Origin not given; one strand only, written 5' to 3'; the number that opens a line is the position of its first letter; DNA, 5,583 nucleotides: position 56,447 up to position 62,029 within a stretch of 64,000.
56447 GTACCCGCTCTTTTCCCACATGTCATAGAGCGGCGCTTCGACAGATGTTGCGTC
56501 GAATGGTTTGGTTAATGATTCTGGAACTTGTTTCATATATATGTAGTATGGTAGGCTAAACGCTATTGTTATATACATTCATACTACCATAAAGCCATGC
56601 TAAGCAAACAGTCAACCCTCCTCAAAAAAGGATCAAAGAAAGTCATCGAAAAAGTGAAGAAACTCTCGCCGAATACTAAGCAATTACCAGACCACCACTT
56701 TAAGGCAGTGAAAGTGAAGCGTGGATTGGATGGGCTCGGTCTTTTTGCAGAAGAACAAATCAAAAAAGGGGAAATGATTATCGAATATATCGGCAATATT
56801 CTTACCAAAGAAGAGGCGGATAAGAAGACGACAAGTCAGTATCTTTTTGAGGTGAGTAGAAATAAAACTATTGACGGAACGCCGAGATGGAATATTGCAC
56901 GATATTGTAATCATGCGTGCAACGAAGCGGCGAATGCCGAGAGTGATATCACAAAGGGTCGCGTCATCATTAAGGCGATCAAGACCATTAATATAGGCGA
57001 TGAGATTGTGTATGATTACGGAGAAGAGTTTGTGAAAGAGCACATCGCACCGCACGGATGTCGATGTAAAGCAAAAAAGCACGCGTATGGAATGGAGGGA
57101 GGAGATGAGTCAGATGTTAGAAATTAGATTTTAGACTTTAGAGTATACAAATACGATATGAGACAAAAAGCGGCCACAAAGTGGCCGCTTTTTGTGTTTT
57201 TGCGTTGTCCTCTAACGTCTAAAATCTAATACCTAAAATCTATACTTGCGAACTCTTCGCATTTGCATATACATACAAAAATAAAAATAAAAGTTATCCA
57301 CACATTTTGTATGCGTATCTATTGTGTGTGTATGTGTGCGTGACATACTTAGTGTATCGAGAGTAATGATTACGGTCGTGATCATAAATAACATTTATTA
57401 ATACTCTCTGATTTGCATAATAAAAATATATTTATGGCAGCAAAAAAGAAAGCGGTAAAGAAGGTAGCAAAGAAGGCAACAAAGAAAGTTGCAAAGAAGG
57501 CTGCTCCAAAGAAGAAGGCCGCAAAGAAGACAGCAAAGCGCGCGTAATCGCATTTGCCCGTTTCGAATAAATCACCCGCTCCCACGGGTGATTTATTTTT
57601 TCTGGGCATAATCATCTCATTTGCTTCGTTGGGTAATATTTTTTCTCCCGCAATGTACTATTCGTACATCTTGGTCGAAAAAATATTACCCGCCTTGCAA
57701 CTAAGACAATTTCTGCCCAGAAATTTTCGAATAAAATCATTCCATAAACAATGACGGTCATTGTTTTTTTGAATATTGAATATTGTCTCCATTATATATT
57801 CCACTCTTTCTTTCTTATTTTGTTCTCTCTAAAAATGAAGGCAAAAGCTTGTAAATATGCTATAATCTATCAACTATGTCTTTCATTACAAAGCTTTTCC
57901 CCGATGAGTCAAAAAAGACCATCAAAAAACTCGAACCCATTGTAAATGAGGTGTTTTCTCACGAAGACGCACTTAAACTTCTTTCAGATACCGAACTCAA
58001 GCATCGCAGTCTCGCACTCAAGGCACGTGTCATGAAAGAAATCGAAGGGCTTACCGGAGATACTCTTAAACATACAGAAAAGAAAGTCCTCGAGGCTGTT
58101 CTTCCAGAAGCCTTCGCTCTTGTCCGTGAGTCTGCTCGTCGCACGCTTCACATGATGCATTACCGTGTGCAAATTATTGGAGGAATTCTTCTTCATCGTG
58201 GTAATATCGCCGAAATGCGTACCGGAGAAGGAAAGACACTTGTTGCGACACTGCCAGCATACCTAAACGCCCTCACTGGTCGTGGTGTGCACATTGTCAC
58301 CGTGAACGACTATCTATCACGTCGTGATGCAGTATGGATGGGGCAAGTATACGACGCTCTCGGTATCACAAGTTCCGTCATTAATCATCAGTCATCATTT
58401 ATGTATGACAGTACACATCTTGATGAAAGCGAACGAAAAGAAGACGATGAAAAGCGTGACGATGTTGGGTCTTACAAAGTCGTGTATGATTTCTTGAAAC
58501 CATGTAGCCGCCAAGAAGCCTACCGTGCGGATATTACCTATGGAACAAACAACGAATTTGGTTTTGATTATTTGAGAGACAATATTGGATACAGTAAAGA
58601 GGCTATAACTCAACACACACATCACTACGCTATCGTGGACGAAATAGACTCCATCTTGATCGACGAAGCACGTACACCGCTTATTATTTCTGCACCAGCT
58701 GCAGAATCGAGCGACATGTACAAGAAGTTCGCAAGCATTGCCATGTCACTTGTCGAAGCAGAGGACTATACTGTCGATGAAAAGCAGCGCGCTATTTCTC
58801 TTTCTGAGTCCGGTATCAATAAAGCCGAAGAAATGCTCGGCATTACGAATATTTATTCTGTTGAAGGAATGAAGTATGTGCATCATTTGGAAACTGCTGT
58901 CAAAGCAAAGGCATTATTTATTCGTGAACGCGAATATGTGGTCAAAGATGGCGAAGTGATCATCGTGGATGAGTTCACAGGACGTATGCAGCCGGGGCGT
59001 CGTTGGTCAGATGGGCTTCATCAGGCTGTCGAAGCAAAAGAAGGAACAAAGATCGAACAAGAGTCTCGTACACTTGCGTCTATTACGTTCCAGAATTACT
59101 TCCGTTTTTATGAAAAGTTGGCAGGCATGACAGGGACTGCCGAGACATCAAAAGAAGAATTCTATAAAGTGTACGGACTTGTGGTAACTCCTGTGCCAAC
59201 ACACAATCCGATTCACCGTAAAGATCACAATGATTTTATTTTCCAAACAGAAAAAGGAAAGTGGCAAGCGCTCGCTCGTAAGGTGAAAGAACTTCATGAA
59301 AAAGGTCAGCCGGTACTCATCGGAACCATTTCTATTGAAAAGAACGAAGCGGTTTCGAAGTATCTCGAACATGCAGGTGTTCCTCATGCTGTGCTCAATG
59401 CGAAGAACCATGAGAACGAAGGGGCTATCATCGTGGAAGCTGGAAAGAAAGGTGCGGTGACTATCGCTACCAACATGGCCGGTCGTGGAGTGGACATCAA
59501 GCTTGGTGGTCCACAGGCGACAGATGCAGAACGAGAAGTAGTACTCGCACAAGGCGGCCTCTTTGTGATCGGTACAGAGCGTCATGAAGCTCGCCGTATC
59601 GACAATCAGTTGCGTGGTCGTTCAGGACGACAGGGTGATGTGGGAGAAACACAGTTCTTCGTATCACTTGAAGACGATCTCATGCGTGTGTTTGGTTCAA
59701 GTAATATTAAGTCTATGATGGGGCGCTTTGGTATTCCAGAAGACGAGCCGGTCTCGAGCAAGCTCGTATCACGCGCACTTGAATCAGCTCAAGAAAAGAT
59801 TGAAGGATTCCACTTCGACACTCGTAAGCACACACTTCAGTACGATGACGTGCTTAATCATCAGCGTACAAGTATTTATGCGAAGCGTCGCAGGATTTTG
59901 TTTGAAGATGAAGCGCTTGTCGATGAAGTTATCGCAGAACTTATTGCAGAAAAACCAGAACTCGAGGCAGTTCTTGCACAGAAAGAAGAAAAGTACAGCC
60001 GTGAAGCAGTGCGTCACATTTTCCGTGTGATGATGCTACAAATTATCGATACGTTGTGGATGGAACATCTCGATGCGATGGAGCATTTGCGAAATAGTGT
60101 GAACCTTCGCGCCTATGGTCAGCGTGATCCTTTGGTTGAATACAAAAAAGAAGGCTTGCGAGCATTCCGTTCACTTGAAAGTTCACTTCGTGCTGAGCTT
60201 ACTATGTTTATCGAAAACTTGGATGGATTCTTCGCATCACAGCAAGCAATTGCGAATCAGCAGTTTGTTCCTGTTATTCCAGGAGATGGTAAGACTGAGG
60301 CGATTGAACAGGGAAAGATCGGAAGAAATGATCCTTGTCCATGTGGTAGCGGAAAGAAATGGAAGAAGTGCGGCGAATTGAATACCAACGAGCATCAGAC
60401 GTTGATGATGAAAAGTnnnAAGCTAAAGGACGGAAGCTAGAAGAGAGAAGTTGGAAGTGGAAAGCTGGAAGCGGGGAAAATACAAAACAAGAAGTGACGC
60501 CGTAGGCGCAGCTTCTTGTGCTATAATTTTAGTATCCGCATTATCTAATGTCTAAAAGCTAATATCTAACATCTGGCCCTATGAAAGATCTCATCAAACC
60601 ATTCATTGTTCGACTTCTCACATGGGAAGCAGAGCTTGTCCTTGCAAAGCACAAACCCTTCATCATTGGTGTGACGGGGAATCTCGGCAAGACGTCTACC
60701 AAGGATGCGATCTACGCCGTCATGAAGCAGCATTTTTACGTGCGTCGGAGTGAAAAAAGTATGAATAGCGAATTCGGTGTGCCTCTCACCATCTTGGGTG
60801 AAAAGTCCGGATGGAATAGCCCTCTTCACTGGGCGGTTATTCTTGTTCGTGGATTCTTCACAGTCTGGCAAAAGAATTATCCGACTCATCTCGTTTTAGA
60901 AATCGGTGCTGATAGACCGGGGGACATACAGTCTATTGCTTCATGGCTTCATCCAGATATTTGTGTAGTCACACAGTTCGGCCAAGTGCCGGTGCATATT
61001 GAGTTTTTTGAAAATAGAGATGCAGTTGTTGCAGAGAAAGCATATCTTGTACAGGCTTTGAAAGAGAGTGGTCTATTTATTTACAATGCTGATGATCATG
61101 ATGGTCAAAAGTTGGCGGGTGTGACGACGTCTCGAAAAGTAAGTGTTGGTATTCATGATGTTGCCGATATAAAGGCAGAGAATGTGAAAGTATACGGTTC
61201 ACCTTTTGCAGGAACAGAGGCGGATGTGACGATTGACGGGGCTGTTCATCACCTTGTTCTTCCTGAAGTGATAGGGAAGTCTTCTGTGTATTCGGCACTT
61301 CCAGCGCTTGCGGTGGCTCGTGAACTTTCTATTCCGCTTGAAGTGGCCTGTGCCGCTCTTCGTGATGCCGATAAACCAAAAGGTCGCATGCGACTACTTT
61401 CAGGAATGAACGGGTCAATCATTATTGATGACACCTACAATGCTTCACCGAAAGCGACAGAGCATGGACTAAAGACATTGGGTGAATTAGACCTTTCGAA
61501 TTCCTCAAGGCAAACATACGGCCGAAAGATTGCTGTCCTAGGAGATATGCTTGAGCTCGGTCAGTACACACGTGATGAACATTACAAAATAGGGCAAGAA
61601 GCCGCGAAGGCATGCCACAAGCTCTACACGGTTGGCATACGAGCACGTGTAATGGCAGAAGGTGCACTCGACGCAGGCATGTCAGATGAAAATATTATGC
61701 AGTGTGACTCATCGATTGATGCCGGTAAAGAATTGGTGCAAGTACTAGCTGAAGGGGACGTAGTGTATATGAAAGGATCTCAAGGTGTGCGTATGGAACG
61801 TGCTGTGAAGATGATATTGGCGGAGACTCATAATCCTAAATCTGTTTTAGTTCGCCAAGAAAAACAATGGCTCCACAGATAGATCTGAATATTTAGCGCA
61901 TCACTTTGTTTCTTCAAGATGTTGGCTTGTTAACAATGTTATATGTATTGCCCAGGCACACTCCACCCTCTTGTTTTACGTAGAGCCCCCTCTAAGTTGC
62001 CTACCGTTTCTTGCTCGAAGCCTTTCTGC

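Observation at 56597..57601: SET-domain lysine methyltransferase next to a histone-H1-like Lys/Ala-repeat protein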

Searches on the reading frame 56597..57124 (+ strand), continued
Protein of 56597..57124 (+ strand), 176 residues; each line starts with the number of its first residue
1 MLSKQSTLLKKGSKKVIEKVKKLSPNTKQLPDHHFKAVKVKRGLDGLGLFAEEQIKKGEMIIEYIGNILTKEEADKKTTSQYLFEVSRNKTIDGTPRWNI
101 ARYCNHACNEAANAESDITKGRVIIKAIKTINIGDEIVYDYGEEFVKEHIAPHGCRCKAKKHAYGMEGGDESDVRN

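Call 82: fold_search(model_id=the predicted structure, library=pdb)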
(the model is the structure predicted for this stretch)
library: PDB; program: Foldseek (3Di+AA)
matches with E <= 10: 580; with E <= 0.001: 371
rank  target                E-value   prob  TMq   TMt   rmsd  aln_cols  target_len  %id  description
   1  2w5z_A                7.2e-11  1.00  0.60  0.59   3.8       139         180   31  Ternary Complex of the Mixed Lineage Leukaemia (MLL1) SET Domain with the cofactor product S-Adenosylhomocysteine and  (released 2009-02-10)
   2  6u9m_A                1.0e-10  1.00  0.56  0.66   3.6       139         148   30  MLL1 SET N3861I/Q3867L bound to inhibitor 16 (TC-5109) (released 2020-07-01)
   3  6u9k_B                1.6e-10  1.00  0.59  0.68   4.0       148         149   29  MLL1 SET N3861I/Q3867L bound to inhibitor 18 (TC-5153) (released 2020-07-01)
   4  2w5y                  1.8e-10  1.00  0.57  0.59   3.4       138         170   31  Binary Complex of the Mixed Lineage Leukaemia (MLL1) SET Domain with the cofactor product S-Adenosylhomocysteine. (released 2009-02-10)
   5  6u9n_A                2.4e-10  1.00  0.56  0.66   3.4       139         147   30  MLL1 SET N3861I/Q3867L bound to inhibitor 14 (TC-5139) (released 2020-07-01)
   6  5f5e                  2.9e-10  1.00  0.55  0.65   3.7       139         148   30  The Crystal Structure of MLL1 SET domain with N3816I/Q3867L mutation (released 2016-02-24)
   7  6u9k_A                3.6e-10  1.00  0.56  0.65   4.3       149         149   30  MLL1 SET N3861I/Q3867L bound to inhibitor 18 (TC-5153) (released 2020-07-01)
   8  7w67_C                3.6e-10  1.00  0.61  0.67   4.9       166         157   26  The crystal structure of MLL1 (N3861I/Q3867L/C3882SS)-RBBP5-ASH2L in complex with H3K4me0 peptide (released 2022-09-07)
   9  6u9n_B                4.1e-10  1.00  0.57  0.67   3.4       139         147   30  MLL1 SET N3861I/Q3867L bound to inhibitor 14 (TC-5139) (released 2020-07-01)
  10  7w6a_C                4.1e-10  1.00  0.63  0.69   4.2       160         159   28  Crystal structure of the MLL1 (N3861I/Q3867L/C3882SS)-RBBP5-ASH2L complex (released 2022-09-07)
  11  5f6l_A                4.6e-10  1.00  0.58  0.66   3.4       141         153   30  The crystal structure of MLL1 (N3861I/Q3867L) in complex with RbBP5 and Ash2L (released 2016-02-24)
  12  7w6j_C                4.9e-10  1.00  0.60  0.66   4.0       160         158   28  The crystal structure of MLL1 (N3861I/Q3867L/C3882SS)-RBBP5-ASH2L in complex with H3K4me2 peptide (released 2022-09-07)
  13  6kqp                  5.8e-10  1.00  0.59  0.48   4.0       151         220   27  NSD1 SET domain in complex with SAM (released 2020-09-02)
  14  6cen_A                6.2e-10  1.00  0.61  0.49   3.3       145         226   27  Crystal Structure of WHSC1L1 in Complex with Inhibitor PEP21 (released 2018-05-09)
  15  6kqq_A                6.2e-10  1.00  0.59  0.48   4.2       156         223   26  NSD1 SET domain in complex with BT3 and SAM (released 2020-09-02)
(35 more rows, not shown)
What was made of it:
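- On SET-domain protein lysine methyltransferases (Pfam PF00856): The top Foldseek hits are all SET domains: MLL1 2w5z at E=7e-11, probability 1.0, TM 0.60 (call 82).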

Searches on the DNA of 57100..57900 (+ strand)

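Call 24: search_rna_families(source=window, start=57100, end=57900, threshold=evalue, max_evalue=10)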
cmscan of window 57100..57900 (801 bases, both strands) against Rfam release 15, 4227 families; matches with E-value up to 10: 33.
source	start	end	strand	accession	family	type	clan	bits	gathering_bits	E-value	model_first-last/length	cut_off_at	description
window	57121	57198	+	RF02432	SpF25_sRNA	Gene; sRNA;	-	28.1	48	0.024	1-102/102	no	Streptococcus sRNA SpF25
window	57630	57694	-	RF03640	mir-3747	Gene; miRNA;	-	27.9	63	0.0024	1-67/67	no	mir-3747 microRNA precursor family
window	57127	57203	+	RF02634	EF3314_EF3315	Gene; sRNA;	-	24.7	100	0.0021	1-141/141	no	Enterococcus sRNA EF3314_EF3315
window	57161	57298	-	RF01859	Phe_leader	Cis-reg; leader;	-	24.7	55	0.11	1-125/125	no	Phenylalanine leader peptide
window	57110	57241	-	RF04130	MIR7996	Gene; miRNA;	-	23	119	0.13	1-190/190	no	MIR7996 microRNA precursor family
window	57118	57191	+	RF02844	RefA9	Gene; antisense;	-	22.6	49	0.64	1-64/64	no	Enterococcus sRNA A9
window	57116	57229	-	RF02082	STnc540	Gene; sRNA;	-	22.3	38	0.019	1-202/202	no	Enterobacterial sRNA STnc540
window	57320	57418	-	RF01694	Bacteroides-1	Gene; sRNA;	-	19.9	43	0.98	1-82/82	no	Bacteroides-1 RNA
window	57846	57895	-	RF00187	SNORD102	Gene; snRNA; snoRNA; CD-box;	-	19.8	47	3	1-72/72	no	Small nucleolar RNA SNORD102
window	57167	57201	-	RF02844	RefA9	Gene; antisense;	-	19.7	49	2.5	24-64/64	no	Enterococcus sRNA A9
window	57161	57232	-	RF02432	SpF25_sRNA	Gene; sRNA;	-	19.6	48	1.8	1-102/102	no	Streptococcus sRNA SpF25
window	57269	57333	+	RF04176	mir-3149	Gene; miRNA;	-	19.5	100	0.87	1-83/83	no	mir-3149 microRNA precursor family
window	57158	57223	+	RF02629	RmaA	Gene; sRNA;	-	19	57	1.4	1-113/113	no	Regulator of motility and amylovoran A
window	57137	57201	+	RF02059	STnc50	Gene; sRNA;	-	18.6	55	2.8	1-84/84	no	Salmonella enterica sRNA STnc40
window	57158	57200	+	RF00971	mir-578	Gene; miRNA;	-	18.5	98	2.1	1-84/84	no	mir-578 microRNA precursor family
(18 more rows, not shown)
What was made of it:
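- On Known RNA families (Rfam 15): Nothing meaningful appears at E<=10 in 57100-57900 (call 24).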

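Call 74: build_rna_model(alignment_id=A3, structure=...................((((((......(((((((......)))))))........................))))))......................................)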
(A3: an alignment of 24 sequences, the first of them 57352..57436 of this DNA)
Model R1 built from alignment A3 (24 sequences, 119 columns); structure: as given.
model positions 84; base pairs 12; branch points 0; effective number of sequences 4.53; information 0.676 bits per position. Calibrated on 0.2 Mb of random sequence (short: E-values are rough).
structure used (alignment columns):
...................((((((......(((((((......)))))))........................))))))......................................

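Call 75: search_with_rna_model(model_id=R1, sources=[window, L081, L084, L087, L088, L090, L091, L092, L093, L095, L100, L101, L103, L104, L107, L108, L111, L112, L113, L114, L115, L117, L119, L121, L124, L125, L126, L127, L128, L129, L130, L131, L133, L134, L135, L136, L137, L139, L141, L142, L145, L146, L147, L149, L151, L154, L156, L157, L161, L163, L166, L167, L024, L025, L030, L031, L033, L037, L040, L052, L053, L056, L060, L062, L063, L074, L078], max_evalue=1)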
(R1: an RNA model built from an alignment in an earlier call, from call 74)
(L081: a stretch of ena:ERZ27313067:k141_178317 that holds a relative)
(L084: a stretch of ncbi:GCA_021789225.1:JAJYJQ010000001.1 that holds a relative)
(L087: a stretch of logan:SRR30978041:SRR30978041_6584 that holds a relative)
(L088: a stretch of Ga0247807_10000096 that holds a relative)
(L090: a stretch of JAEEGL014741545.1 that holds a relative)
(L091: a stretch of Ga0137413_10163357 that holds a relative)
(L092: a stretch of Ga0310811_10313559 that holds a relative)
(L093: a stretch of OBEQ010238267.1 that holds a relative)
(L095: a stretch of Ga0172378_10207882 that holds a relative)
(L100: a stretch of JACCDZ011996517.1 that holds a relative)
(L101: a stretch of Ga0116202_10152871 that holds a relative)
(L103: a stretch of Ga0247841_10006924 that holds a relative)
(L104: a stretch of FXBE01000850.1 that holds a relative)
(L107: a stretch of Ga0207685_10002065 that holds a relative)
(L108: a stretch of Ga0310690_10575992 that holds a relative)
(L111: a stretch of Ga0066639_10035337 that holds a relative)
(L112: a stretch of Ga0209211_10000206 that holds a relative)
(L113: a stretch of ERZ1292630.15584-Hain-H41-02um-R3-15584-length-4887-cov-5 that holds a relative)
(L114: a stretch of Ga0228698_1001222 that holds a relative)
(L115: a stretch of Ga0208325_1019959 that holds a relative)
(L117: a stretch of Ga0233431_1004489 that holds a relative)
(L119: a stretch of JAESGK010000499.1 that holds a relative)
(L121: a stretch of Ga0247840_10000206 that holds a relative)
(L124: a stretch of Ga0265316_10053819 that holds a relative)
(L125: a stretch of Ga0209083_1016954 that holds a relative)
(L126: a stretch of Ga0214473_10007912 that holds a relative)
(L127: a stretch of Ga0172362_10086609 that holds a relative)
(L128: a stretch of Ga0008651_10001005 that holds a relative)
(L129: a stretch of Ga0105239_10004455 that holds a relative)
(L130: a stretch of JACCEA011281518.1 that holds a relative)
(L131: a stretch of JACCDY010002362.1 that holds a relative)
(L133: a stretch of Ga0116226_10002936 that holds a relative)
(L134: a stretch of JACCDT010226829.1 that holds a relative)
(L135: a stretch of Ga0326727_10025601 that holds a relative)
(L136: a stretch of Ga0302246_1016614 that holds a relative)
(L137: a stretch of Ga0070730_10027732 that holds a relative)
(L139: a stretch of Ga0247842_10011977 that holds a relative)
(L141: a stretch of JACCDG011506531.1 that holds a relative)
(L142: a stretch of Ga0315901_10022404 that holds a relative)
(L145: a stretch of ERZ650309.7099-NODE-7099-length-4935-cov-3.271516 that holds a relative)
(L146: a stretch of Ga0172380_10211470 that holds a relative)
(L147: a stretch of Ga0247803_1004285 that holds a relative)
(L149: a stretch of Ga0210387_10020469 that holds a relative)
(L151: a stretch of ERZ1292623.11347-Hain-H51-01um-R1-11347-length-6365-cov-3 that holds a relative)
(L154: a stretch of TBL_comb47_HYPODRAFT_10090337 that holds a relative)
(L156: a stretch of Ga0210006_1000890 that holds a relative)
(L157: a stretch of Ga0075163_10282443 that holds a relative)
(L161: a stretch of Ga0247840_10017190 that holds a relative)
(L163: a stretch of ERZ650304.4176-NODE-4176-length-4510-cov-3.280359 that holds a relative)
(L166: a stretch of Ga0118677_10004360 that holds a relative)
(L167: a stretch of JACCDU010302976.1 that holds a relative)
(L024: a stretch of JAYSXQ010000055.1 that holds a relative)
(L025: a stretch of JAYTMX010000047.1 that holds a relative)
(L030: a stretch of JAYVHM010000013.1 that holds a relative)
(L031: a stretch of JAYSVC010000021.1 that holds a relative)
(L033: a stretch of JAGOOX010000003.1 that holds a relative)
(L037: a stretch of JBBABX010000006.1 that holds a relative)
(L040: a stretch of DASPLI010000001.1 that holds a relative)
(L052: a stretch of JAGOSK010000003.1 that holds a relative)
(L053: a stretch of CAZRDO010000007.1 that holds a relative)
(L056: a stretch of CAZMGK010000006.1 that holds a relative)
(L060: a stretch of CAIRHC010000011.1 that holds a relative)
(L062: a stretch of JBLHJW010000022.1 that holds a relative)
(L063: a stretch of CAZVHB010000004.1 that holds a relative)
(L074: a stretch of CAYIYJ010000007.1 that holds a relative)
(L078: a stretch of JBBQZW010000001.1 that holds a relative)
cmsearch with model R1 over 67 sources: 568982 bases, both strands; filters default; matches with E-value up to 1: 4.
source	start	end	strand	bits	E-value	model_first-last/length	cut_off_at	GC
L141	14717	14798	+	83.3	2.4e-13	1-84/84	no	0.28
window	57349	57436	+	77.2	4.6e-12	1-84/84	no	0.25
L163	743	828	-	66.5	8.1e-10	1-84/84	no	0.36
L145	1647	1724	+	29.9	0.038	1-84/84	no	0.32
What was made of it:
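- Tried and rejected: Covariance model of the SET-clade leader: it recovers only the clade (window, L141, L163) and weakly L145, not the distant lineages (calls 74, 75).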

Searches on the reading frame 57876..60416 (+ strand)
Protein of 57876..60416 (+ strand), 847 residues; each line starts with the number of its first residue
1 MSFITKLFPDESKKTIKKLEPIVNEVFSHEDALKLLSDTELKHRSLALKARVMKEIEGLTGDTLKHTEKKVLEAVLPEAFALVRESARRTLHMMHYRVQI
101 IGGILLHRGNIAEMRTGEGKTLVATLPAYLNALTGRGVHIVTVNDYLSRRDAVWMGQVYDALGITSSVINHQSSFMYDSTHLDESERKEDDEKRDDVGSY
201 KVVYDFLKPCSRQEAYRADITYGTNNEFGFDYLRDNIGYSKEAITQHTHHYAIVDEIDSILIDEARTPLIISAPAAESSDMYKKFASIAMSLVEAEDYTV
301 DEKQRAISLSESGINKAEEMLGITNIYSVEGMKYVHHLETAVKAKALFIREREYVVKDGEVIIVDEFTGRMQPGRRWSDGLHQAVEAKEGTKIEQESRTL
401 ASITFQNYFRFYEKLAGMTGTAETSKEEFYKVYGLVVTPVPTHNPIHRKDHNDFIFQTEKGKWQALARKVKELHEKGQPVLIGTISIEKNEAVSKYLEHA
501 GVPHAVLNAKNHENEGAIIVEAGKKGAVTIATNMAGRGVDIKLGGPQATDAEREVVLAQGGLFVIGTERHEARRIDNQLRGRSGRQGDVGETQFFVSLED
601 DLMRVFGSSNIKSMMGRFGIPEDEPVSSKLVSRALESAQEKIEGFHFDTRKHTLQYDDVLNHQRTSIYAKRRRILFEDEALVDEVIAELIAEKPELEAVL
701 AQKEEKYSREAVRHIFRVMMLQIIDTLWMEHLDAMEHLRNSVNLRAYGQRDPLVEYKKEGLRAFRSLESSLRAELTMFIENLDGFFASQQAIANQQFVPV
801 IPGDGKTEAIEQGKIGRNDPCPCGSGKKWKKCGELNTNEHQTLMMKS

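Call 72: search_protein_families(library=pfam, proteins=[window:57876-60416:+], max_evalue=0.001)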
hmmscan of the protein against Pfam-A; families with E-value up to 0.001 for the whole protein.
window:57876-60416:+ (847 aa): 5 families
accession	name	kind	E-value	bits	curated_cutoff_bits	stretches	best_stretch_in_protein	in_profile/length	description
PF07517.20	SecA_DEAD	-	5.4e-115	384.1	24.6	1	5-429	2-289/290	SecA DEAD-like domain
PF21090.3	P-loop_SecA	-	1.4e-76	257.1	27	2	445-551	1-107/205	SecA P-loop domain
PF07516.18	SecA_SW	-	3.1e-46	158.4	26.7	2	696-779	115-196/200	SecA Wing and Scaffold domain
PF01043.26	SecA_PP_bind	-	9.6e-42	142.5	23.5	1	278-386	2-110/110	SecA preprotein cross-linking domain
PF02810.21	SEC-C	-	3.1e-07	30.6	20.4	1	817-832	1-16/19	SEC-C motif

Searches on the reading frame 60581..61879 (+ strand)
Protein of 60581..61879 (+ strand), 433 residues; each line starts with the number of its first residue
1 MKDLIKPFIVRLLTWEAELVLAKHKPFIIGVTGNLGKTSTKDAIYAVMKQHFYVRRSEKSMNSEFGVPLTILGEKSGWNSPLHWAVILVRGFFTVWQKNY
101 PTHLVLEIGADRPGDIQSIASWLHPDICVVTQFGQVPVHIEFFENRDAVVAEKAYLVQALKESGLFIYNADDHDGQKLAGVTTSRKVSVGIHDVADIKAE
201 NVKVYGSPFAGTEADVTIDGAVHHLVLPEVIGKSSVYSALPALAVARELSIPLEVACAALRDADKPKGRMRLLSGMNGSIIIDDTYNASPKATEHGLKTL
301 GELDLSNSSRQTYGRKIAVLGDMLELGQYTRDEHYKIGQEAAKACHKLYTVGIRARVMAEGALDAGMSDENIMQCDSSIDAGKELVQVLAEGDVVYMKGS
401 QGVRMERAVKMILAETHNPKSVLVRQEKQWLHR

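Call 72: search_protein_families(library=pfam, proteins=[window:60581-61879:+], max_evalue=0.001)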
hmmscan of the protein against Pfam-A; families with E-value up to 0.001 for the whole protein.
window:60581-61879:+ (433 aa): 2 families
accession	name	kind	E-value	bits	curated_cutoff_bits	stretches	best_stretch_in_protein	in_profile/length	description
PF08245.18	Mur_ligase_M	-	8.2e-21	75.3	24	1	31-246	1-200/200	Mur ligase middle domain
PF02875.26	Mur_ligase_C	-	2.3e-15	58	28.4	1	268-400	1-126/127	Mur ligase, glutamate ligase domain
